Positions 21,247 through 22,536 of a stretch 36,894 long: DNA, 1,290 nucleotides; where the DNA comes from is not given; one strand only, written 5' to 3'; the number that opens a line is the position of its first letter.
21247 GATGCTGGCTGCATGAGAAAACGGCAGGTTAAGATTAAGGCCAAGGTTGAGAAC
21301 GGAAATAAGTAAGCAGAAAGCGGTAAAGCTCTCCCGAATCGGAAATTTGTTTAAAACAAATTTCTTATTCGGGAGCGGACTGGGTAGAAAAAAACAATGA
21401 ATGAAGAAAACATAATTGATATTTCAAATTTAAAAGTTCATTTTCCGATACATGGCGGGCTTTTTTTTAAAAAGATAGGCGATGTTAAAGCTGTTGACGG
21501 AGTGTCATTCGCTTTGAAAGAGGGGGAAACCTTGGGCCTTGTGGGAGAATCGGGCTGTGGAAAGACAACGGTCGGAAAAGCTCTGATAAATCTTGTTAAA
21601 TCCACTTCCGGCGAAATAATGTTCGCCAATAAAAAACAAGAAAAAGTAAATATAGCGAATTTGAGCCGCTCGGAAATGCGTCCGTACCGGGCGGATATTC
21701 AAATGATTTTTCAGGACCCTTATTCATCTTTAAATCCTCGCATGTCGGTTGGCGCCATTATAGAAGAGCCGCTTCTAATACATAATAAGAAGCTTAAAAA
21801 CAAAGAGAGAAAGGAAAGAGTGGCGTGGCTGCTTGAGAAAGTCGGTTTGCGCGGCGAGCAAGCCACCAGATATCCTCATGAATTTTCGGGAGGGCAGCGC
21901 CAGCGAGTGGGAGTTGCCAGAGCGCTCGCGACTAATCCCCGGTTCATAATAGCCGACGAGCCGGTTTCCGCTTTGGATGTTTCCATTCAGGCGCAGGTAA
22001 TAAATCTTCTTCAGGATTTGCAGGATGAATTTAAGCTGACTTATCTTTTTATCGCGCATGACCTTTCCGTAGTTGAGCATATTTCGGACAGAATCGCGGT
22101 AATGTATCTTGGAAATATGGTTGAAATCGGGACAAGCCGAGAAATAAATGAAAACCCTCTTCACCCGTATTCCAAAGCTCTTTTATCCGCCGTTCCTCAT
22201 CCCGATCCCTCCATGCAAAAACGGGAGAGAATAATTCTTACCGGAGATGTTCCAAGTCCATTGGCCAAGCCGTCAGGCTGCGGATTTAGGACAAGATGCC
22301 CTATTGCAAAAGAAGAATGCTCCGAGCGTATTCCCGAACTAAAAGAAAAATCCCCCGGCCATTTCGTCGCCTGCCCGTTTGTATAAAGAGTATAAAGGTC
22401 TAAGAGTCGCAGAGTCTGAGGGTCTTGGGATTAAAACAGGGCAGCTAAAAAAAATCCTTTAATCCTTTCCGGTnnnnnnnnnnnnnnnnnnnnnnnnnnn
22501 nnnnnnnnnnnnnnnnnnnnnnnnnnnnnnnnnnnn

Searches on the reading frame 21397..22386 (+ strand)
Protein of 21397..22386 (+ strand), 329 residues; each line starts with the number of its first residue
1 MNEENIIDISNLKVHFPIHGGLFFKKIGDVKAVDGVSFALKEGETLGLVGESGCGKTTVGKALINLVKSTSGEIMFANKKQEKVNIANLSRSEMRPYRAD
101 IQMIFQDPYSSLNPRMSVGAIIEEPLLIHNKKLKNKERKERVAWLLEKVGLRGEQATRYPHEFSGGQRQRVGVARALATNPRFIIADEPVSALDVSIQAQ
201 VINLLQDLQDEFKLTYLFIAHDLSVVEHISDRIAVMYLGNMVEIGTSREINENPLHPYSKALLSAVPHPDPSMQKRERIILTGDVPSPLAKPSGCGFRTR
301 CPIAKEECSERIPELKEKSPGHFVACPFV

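Call 18: search_protein_families(library=pfam, proteins=[window:21397-22386:+], max_evalue=0.001)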
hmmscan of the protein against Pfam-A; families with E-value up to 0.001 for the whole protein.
window:21397-22386:+ (329 aa): 5 families
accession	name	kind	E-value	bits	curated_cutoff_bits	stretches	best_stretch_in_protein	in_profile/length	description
PF00005.33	ABC_tran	-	2.8e-32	112.6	25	1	34-190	2-136/137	ABC transporter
PF08352.17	oligo_HPY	-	2.7e-18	66.6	27.1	1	242-308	1-65/65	Oligopeptide/dipeptide transporter, C-terminal region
PF02463.25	SMC_N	-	1.6e-06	28.2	40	1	47-236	28-212/220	RecF/RecN/SMC N terminal domain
PF13401.12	AAA_22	-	7.6e-05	23.5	27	1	48-215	10-117/130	AAA domain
PF13304.12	AAA_21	-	0.00098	19.7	27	0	152-210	227-288/304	AAA domain, putative AbiEii toxin, Type IV TA system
